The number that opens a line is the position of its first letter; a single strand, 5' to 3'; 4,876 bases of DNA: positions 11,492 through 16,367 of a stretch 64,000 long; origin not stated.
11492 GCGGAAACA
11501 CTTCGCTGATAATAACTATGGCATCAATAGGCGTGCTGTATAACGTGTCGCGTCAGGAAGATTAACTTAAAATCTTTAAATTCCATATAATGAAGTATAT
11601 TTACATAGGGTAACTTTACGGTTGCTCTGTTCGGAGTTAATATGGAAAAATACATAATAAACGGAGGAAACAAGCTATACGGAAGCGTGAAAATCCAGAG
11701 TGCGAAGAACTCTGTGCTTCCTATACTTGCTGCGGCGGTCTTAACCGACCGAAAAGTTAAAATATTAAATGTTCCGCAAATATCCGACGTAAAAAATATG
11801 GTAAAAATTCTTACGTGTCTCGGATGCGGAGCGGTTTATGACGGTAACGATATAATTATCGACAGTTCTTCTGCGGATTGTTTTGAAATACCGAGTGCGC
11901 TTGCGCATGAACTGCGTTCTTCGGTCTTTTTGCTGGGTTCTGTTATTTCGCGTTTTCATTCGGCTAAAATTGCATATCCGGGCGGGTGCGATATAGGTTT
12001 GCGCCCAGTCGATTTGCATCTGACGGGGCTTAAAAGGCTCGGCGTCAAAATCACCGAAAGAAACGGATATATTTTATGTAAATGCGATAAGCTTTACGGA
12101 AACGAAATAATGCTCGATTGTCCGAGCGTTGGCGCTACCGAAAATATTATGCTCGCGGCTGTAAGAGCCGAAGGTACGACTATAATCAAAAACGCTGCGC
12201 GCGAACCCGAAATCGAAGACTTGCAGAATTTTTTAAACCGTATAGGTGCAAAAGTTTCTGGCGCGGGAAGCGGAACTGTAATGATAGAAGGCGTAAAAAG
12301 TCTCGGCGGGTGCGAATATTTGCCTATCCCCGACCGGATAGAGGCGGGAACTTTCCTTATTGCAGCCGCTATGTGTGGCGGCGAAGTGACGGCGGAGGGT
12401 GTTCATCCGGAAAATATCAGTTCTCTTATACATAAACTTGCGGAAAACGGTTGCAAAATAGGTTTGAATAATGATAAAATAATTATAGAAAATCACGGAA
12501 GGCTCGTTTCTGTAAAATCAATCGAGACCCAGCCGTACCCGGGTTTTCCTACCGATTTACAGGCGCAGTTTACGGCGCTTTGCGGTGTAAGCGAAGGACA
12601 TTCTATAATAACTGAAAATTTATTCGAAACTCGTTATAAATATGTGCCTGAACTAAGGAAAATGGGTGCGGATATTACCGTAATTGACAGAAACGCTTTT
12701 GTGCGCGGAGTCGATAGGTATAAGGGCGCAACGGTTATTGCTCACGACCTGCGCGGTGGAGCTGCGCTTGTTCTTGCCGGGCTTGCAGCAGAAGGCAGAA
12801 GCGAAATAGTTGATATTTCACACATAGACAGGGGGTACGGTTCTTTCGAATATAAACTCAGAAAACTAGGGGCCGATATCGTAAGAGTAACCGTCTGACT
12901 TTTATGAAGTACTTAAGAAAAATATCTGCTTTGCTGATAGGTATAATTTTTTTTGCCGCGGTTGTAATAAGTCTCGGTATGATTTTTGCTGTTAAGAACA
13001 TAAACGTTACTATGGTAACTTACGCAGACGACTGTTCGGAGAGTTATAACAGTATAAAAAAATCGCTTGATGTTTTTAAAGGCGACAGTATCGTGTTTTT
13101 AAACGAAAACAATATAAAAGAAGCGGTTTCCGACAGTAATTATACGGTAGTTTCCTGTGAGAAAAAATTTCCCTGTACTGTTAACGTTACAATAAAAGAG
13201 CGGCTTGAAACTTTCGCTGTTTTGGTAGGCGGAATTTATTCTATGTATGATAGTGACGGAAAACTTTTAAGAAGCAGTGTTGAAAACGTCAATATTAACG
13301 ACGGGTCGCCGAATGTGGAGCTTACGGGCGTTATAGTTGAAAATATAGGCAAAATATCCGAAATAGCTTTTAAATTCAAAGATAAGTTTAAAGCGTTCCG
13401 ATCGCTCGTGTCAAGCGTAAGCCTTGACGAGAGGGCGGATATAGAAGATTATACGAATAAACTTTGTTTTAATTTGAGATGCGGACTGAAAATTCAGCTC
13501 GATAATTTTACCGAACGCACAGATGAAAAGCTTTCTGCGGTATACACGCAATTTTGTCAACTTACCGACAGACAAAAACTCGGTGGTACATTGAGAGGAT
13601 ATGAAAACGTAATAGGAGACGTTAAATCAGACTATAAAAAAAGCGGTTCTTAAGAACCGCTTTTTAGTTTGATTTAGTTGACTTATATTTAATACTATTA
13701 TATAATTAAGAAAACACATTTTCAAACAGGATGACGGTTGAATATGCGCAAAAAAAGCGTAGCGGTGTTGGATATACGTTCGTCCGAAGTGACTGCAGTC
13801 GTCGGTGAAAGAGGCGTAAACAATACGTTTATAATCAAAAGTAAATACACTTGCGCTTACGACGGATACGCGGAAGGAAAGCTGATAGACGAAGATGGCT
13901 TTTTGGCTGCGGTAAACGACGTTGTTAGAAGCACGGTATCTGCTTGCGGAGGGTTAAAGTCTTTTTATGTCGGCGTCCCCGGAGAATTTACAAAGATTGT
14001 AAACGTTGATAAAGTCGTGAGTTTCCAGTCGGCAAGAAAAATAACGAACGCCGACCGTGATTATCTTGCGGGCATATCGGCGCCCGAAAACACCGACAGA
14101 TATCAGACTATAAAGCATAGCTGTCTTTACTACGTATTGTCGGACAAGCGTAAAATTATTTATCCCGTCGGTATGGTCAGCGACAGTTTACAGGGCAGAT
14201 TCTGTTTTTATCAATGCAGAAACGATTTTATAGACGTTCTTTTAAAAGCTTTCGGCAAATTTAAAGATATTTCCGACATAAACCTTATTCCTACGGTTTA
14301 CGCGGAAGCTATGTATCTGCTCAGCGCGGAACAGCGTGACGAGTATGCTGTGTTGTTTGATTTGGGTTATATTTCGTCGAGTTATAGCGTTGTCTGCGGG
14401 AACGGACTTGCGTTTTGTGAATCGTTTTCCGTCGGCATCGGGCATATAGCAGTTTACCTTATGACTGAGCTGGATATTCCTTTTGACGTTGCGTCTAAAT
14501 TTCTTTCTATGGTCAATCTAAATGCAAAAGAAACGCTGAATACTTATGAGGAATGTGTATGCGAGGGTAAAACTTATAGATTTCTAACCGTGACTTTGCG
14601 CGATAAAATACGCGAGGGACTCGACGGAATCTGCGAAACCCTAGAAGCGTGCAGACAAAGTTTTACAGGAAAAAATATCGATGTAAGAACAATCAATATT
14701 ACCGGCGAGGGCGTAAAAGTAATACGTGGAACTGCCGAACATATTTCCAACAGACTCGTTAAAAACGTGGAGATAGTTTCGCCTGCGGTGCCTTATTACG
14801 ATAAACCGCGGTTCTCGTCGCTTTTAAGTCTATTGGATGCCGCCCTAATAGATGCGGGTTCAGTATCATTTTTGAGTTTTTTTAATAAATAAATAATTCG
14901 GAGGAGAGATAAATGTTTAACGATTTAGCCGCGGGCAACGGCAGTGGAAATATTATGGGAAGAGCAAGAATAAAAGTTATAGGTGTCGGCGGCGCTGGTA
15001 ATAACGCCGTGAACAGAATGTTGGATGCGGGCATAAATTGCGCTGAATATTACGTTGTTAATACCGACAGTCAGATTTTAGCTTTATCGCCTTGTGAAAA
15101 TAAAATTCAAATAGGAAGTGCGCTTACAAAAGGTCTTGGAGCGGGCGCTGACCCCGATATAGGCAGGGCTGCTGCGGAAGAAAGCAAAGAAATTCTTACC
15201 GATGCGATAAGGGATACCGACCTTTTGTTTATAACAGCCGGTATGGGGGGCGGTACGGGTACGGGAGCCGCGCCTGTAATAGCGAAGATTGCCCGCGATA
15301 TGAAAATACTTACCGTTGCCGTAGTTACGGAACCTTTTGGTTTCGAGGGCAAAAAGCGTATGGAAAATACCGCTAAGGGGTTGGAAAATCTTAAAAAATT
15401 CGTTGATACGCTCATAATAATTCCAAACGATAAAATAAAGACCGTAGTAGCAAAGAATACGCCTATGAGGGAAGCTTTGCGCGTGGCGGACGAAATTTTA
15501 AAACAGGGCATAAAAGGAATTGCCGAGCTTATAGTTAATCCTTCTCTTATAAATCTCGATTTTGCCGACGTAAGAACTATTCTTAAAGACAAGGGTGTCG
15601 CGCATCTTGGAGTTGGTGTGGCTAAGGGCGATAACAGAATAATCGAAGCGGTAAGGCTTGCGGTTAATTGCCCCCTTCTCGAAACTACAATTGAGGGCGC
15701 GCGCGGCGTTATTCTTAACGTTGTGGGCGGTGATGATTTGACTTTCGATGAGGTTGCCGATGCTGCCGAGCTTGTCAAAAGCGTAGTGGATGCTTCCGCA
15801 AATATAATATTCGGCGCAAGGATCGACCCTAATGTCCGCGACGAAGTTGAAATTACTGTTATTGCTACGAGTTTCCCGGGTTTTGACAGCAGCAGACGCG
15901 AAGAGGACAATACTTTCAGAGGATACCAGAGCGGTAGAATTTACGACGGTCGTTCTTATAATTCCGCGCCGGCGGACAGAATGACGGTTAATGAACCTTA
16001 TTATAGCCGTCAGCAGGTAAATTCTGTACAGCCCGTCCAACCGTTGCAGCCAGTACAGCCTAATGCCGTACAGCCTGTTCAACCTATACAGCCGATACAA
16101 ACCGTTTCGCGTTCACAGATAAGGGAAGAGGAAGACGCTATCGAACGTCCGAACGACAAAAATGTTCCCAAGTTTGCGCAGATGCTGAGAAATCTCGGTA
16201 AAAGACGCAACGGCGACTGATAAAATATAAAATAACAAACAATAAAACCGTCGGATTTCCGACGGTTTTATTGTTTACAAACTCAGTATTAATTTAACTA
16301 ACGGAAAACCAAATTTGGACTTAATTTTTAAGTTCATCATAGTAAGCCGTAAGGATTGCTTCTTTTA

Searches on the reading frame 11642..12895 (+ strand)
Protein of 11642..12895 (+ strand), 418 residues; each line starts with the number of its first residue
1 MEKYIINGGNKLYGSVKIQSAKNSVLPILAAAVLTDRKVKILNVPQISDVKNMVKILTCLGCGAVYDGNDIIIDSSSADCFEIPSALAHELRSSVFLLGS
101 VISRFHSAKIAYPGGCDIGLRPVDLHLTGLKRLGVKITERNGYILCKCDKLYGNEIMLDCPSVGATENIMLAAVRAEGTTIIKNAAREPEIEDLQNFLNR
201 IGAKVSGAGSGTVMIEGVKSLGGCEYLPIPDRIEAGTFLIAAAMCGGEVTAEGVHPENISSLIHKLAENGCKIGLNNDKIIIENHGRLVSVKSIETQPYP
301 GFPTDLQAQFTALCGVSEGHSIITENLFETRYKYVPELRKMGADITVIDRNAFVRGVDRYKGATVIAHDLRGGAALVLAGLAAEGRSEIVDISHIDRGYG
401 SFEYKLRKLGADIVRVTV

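Call 20: search_protein_families(library=pfam, proteins=[window:11642-12895:+], max_evalue=0.00001)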
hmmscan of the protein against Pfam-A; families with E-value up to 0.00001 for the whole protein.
window:11642-12895:+ (418 aa): 1 family
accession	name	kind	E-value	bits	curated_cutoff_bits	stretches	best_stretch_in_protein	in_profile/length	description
PF00275.25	EPSP_synthase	-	6.1e-92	308.9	22.8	1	7-406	2-417/417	EPSP synthase (3-phosphoshikimate 1-carboxyvinyltransferase)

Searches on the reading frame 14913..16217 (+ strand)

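Call 21: search_protein_families(library=pfam, proteins=[window:14913-16217:+], max_evalue=0.00001)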
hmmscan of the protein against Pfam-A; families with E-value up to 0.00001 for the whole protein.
window:14913-16217:+ (435 aa): 2 families
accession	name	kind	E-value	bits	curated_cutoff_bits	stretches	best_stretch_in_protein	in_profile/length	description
PF00091.31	Tubulin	-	1.4e-50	172.7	33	1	19-178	1-188/190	Tubulin/FtsZ family, GTPase domain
PF12327.13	FtsZ_C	-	1.2e-30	106.1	27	1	228-321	1-94/95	FtsZ family, C-terminal domain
